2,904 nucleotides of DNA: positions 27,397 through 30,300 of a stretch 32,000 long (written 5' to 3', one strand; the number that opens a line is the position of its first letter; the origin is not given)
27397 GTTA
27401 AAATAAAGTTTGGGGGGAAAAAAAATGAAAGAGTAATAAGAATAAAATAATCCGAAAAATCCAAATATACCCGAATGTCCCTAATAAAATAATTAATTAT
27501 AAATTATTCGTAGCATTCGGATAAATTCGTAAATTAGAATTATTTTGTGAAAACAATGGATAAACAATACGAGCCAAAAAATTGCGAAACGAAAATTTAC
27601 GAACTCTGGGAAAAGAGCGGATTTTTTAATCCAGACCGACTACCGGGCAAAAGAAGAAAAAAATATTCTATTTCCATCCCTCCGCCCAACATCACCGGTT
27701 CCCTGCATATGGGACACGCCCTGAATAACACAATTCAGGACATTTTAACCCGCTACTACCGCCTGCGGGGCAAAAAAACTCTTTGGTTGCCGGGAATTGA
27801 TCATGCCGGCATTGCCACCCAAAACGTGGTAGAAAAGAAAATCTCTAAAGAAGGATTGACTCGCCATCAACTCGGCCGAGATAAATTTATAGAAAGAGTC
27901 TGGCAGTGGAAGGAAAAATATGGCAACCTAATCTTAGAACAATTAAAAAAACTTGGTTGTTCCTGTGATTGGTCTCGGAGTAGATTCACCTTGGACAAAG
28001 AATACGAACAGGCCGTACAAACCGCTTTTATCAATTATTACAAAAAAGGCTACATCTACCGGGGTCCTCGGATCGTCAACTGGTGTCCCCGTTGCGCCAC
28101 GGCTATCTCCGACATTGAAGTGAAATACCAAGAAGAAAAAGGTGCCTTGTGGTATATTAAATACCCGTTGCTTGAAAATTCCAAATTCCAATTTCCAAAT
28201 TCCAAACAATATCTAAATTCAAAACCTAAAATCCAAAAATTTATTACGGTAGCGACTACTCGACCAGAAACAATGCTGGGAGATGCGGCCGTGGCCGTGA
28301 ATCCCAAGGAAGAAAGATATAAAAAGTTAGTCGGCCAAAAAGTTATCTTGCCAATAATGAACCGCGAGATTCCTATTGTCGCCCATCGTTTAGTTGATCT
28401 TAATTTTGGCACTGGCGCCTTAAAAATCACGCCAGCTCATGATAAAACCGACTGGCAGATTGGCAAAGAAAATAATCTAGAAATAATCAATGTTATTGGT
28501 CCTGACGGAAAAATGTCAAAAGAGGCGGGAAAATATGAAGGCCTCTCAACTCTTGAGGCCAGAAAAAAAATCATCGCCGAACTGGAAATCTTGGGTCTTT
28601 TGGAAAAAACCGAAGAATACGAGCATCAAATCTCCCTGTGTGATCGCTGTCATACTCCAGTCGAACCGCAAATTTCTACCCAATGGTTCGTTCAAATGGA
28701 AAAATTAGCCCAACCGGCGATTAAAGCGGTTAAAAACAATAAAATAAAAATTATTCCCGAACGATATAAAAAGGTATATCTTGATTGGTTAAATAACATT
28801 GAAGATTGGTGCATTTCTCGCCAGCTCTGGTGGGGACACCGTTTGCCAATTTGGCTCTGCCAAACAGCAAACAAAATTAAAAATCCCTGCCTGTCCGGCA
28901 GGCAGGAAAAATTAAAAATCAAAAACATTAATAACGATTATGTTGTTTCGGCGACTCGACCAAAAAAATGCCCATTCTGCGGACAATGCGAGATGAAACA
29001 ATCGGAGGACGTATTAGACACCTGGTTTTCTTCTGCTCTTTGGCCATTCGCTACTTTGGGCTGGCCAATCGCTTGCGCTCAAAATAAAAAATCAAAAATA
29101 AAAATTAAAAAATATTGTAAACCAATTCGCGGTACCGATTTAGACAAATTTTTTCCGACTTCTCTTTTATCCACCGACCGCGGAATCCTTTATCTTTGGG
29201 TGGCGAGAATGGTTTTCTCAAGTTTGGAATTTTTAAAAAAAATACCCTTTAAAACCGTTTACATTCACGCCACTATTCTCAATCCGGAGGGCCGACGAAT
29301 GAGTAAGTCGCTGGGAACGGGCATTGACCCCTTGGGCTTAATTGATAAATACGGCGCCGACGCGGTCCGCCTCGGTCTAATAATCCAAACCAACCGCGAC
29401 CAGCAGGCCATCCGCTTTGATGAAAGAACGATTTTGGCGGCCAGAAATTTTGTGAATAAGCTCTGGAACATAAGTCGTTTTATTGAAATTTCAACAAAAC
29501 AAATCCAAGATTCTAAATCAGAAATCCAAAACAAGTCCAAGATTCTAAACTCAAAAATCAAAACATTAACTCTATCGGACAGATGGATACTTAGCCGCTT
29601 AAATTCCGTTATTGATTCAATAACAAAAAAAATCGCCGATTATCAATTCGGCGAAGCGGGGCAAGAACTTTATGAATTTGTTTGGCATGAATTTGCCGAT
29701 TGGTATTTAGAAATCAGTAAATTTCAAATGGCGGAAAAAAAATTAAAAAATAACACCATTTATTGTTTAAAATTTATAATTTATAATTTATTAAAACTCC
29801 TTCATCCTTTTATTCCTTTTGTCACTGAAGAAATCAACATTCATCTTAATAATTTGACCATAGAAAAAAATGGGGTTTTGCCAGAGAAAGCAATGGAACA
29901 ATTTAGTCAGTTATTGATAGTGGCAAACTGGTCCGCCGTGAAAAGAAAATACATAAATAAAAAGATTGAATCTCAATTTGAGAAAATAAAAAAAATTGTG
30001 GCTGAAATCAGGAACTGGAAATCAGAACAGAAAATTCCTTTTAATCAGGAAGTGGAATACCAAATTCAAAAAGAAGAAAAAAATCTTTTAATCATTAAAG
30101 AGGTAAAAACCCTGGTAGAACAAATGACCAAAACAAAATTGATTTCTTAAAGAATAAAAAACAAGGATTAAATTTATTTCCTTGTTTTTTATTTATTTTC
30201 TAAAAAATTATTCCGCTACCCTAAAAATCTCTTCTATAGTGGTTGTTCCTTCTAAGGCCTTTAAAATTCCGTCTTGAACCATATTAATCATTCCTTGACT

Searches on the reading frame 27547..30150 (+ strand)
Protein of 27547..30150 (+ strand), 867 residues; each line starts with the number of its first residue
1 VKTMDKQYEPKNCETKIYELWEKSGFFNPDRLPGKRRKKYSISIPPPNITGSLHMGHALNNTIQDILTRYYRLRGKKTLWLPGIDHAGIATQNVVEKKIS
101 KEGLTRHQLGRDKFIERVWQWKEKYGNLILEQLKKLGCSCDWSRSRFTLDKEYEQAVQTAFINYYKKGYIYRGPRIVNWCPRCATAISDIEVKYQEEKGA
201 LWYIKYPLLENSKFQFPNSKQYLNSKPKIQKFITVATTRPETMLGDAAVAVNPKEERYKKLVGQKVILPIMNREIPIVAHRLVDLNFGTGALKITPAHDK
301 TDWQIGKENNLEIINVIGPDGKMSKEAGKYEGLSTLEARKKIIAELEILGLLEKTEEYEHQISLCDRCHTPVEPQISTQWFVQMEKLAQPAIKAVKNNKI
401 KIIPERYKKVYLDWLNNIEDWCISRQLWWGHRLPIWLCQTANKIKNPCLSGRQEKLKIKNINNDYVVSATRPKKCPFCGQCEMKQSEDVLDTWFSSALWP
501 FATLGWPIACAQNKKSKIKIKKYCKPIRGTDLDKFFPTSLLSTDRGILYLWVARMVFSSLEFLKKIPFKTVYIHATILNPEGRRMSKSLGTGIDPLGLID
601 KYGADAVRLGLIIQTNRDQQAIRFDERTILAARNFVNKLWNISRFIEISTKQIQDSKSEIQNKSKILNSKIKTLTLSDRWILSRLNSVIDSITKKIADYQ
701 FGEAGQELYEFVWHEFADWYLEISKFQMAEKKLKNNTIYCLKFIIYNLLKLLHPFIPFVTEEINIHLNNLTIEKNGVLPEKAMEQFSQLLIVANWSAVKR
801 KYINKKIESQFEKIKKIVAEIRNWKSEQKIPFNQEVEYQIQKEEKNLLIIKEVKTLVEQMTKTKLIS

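Call 11: search_protein_families(library=pfam, proteins=[window:27547-30150:+])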
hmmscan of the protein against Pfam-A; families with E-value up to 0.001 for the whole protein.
window:27547-30150:+ (867 aa): 5 families
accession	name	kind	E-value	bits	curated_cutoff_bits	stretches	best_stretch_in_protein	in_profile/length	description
PF00133.28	tRNA-synt_1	-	3e-133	445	22.7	1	16-617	1-407/414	tRNA synthetases class I (I, L, M and V)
PF08264.19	Anticodon_1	-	1.5e-34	119.5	25.1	1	678-838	1-146/148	Anticodon-binding domain of tRNA ligase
PF09334.17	tRNA-synt_1g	-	4.9e-22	78.7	20.1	2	43-193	4-136/391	tRNA synthetases class I (M)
PF13603.12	tRNA-synt_1_2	-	4.8e-11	42.9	25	1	254-325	77-148/185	Leucyl-tRNA synthetase, editing domain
PF01406.26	tRNA-synt_1e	-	0.00014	21.8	27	0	568-632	237-299/301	tRNA synthetases class I (C) catalytic domain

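Call 45: find_homologous_proteins(query=window:27547-30147:+, max_evalue=1e-50)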
Query window:27547-30147:+ (867 aa): 8000 proteins with E <= 1e-50 among 8000 candidates; the best 120 are listed.
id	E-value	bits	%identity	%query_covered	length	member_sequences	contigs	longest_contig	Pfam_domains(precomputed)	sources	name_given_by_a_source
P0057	0.0e+0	1837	93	100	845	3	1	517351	PF09334.18,PF08264.20,PF13603.13,PF00133.29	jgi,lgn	jgi:valyl-tRNA synthetase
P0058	0.0e+0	1441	74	100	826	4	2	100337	PF09334.18,PF01406.26,PF08264.20,PF13603.13,PF00133.29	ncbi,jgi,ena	-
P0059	0.0e+0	1388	72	100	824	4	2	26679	PF09334.18,PF08264.20,PF13603.13,PF00133.29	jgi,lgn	-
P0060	0.0e+0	1276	65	99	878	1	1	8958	PF09334.18,PF01406.26,PF08264.20,PF13603.13,PF00133.29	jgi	-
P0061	0.0e+0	1258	67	100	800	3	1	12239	PF09334.18,PF01406.26,PF08264.20,PF13603.13,PF00133.29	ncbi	-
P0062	0.0e+0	1253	67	100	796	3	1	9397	PF09334.18,PF01406.26,PF08264.20,PF13603.13,PF00133.29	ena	-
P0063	0.0e+0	1244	65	100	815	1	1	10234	PF09334.18,PF01406.26,PF08264.20,PF13603.13,PF00133.29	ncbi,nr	ncbi:valine--tRNA ligase [Patescibacteria group bacterium]|nr:valine--tRNA ligase [Patescibacteria g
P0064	0.0e+0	1241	66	100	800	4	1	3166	PF09334.18,PF01406.26,PF08264.20,PF13603.13,PF00133.29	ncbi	-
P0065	0.0e+0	1225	66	100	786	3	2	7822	PF09334.18,PF08264.20,PF13603.13,PF00133.29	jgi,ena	-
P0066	0.0e+0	1220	64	100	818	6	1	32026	PF09334.18,PF08264.20,PF13603.13,PF00133.29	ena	-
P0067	0.0e+0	1218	66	97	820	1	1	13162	PF09334.18,PF08264.20,PF13603.13,PF00133.29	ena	-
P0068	0.0e+0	1214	65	99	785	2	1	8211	PF09334.18,PF01406.26,PF08264.20,PF13603.13,PF00133.29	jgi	-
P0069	0.0e+0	1213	65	100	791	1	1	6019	PF09334.18,PF08264.20,PF13603.13,PF00133.29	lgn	-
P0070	0.0e+0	1212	65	100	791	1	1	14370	PF09334.18,PF01406.26,PF08264.20,PF13603.13,PF00133.29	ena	-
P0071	0.0e+0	1210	65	100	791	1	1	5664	PF09334.18,PF01406.26,PF08264.20,PF13603.13,PF00133.29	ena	-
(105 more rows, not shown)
